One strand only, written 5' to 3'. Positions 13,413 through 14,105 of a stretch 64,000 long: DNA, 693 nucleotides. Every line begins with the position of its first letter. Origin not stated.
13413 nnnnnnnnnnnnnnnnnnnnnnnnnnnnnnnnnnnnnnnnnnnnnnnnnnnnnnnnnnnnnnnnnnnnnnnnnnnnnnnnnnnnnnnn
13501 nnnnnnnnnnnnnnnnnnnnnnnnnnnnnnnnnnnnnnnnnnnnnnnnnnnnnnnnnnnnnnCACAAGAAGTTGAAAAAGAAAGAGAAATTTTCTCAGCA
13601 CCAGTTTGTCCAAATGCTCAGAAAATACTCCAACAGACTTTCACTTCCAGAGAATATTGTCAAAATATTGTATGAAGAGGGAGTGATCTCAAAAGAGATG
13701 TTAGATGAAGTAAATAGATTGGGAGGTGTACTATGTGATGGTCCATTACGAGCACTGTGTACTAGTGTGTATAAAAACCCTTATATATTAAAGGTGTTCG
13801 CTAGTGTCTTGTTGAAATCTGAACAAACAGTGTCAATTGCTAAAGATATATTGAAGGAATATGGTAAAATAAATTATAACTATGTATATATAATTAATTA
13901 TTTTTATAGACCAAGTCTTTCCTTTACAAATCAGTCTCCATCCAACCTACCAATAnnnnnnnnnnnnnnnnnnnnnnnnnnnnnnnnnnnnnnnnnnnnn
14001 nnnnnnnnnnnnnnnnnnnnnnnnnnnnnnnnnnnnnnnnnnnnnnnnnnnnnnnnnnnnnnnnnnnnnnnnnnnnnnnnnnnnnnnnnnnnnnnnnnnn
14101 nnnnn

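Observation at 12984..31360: Cluster of death-fold and Roc-COR GTPase gene fragments suggests an innate-immunity/apoptosis-type locus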

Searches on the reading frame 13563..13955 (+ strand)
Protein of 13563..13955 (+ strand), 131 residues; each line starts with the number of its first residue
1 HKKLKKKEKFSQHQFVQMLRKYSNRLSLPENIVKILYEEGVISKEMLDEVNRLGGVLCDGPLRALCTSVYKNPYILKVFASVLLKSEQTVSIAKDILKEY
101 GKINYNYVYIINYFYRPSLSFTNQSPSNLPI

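Call 9: search_protein_families(library=pfam, max_evalue=1, proteins=[window:13563-13955:+])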
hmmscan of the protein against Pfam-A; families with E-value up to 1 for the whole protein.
seq(131 aa): 1 family
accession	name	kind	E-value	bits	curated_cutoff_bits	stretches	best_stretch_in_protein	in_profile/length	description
PF00619.27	CARD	-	0.02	15.3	23.9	1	24-88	13-76/85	Caspase recruitment domain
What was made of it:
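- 13563..13863 (+): Gene A, CARD-fold exon (CARD-like1). Pfam CARD gives E 0.02 (call 9).
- On CARD (death-fold superfamily), for CARD-like1 at 13563-13863: That the match falls on residues 1-93 is inferred from the aligned length and from the weak Pfam CARD hit on the same stretch (call 9).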

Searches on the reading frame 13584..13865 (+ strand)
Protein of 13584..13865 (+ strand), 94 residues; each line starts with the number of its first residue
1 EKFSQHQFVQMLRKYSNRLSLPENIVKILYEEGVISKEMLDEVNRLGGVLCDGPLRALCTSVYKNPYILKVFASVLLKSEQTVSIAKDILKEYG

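Call 39: find_homologous_proteins(query=window:13584-13865:+, max_evalue=0.01)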
Query seq(94 aa) (94 aa): 101 proteins with E <= 0.01 among 102 candidates.
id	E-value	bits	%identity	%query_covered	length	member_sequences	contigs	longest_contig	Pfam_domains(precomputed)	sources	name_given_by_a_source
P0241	3.9e-44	166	99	89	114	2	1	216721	-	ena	-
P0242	1.4e-35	139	87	89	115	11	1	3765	-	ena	-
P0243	1.6e-29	119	74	90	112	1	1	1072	-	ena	-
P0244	3.2e-29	118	72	90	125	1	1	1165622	-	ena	-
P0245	5.0e-29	118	73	90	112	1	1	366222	-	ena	-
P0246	7.4e-29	117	73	90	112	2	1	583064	-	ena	-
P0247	1.4e-28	116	72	88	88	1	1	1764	-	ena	-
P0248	1.9e-28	116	72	90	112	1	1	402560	-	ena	-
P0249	2.4e-28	115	72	89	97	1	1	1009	-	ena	-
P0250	2.8e-28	115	73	90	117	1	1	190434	-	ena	-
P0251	6.4e-28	114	72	90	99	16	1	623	-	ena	-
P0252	6.5e-28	114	74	88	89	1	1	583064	-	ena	-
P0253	7.1e-28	114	72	89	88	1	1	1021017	-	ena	-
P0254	8.3e-28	114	70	89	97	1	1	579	-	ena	-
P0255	9.3e-28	114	71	89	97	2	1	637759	-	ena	-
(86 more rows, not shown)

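Call 40: find_encoding_contigs(protein=P0241, flank=10000, max_places=4)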
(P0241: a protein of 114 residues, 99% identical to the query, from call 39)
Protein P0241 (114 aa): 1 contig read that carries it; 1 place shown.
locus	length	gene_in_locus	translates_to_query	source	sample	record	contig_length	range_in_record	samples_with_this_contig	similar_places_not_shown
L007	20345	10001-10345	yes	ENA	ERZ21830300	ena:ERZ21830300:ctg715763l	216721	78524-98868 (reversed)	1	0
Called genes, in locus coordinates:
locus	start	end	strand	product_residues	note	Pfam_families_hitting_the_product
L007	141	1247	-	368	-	-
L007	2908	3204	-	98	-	-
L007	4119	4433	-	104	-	-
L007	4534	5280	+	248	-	PF00173:Cyt-b5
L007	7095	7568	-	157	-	-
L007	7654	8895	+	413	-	PF01073:3Beta_HSD, PF01370:Epimerase, PF02719:Polysacc_synt_2, PF04321:RmlD_sub_bind, PF16363:GDP_Man_Dehyd (weak), PF07993:NAD_binding_4 (weak)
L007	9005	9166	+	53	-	-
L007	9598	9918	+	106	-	-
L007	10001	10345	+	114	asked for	-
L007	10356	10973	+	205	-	-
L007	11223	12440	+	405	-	PF01073:3Beta_HSD, PF01370:Epimerase, PF02719:Polysacc_synt_2, PF04321:RmlD_sub_bind, PF08659:KR (faint), PF16363:GDP_Man_Dehyd, PF07993:NAD_binding_4 (weak)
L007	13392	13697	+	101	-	-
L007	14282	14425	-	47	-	-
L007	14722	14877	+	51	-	-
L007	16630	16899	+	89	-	-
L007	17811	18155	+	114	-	-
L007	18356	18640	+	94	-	-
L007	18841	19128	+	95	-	-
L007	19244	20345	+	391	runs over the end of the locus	-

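Call 58: search_protein_families(library=pfam, alignment_id=A3, max_evalue=0.1)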
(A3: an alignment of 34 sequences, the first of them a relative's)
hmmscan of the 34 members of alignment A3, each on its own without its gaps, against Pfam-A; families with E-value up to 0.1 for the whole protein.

A. member 1, P0241 (114 aa): 1 family
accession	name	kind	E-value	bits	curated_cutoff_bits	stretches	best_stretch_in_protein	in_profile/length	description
PF00619.27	CARD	-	0.021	15.3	23.9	1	8-71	14-76/85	Caspase recruitment domain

B. families by the number of members that match (of 34 scanned): 3 families
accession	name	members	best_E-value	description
PF00619.27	CARD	2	0.00011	Caspase recruitment domain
PF21699.3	TM1266-like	1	0.015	Iron-only hydrogenase system regulator, putative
PF20612.3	SHOCT_2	1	0.077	SHOCT domain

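Call 82: search_protein_families(library=pfam, max_evalue=1, proteins=[L007:9598-9918:+])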
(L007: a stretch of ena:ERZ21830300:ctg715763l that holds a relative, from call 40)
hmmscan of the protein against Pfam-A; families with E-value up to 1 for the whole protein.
L007:9598-9918:+ (106 aa): 2 families
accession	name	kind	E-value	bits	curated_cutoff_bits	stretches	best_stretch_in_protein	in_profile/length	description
PF00531.28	Death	-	5.8e-05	23.6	22.6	1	17-101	5-83/86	Death domain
PF05263.17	DUF722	-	0.1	13.2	29.8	1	22-102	50-123/134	Protein of unknown function (DUF722)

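Call 84: search_solved_structures(query=A3, max_evalue=10)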
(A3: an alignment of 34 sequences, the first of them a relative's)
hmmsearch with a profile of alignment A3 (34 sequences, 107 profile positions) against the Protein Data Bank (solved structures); distinct sequences matched with E-value up to 10: 5.
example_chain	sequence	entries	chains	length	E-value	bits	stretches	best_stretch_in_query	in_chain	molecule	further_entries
4per_A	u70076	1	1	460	0.015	18.3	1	24-80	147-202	Ribonuclease Inhibitor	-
1dfj_I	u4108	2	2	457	0.53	13.3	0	45-73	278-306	RIBONUCLEASE INHIBITOR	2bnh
1a4y_A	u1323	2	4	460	0.58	13.1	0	45-78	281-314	RIBONUCLEASE INHIBITOR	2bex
1z7x_W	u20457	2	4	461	0.58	13.1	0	45-78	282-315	Ribonuclease inhibitor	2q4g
3c1y_A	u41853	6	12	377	0.71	12.8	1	17-71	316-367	DNA integrity scanning protein disA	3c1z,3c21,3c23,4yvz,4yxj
